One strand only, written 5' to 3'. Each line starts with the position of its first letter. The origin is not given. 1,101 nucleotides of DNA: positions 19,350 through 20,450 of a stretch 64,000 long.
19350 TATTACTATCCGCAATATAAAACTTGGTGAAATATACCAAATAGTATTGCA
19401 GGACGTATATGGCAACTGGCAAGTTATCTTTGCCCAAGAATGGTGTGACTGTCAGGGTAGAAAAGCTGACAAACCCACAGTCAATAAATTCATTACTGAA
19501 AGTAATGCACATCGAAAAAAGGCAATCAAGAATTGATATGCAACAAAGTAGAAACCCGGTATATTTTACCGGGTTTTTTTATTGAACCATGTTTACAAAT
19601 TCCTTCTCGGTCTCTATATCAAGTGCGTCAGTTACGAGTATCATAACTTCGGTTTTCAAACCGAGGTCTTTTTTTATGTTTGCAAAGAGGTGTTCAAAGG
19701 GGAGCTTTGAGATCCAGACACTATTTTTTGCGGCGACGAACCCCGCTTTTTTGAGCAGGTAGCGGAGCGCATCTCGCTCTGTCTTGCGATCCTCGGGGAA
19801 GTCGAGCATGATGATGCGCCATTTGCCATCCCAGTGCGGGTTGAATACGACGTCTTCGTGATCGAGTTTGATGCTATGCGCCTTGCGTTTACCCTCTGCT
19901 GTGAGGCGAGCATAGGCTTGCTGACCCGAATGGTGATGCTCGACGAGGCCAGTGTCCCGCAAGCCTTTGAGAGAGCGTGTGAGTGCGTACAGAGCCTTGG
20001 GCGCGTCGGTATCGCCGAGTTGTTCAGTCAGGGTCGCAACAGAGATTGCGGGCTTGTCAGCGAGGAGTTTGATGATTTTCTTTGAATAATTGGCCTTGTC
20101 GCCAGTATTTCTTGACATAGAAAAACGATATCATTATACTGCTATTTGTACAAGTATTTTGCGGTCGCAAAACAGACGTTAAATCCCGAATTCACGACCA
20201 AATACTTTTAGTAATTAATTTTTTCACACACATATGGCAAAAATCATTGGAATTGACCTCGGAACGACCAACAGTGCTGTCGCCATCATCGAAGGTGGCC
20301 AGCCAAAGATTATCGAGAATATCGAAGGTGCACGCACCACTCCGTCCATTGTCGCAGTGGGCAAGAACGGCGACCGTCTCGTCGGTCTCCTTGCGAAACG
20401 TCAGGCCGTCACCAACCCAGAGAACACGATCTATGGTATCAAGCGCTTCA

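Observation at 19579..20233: PaaX-like winged-helix regulator divergent from dnaK, with perfect palindromes on the dnaK leader: candidate substitute heat-shock repressor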

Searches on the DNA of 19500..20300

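Call 57: search_rna_families(source=window, start=19500, end=20300, threshold=evalue, max_evalue=1)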
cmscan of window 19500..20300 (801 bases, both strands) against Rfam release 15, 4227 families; matches with E-value up to 1: 4.
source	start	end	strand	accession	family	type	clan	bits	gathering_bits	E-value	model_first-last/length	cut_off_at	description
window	19514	19608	-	RF01770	rimP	Cis-reg; leader;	-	26.7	47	0.048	1-102/102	no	Gammaprotebacteria rimP leader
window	19542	19674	-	RF02053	STnc430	Gene; sRNA;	-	26.1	47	0.087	1-162/162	no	Enterobacterial sRNA STnc430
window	19500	19584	+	RF02449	ncr1015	Gene; sRNA;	-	25.2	60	0.37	1-121/121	no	Bacillus sRNA ncr1015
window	19544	19677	-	RF00516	ylbH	Cis-reg; leader;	-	19.3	50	0.13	1-122/122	no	ylbH leader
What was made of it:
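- No Rfam family matches (call 57).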
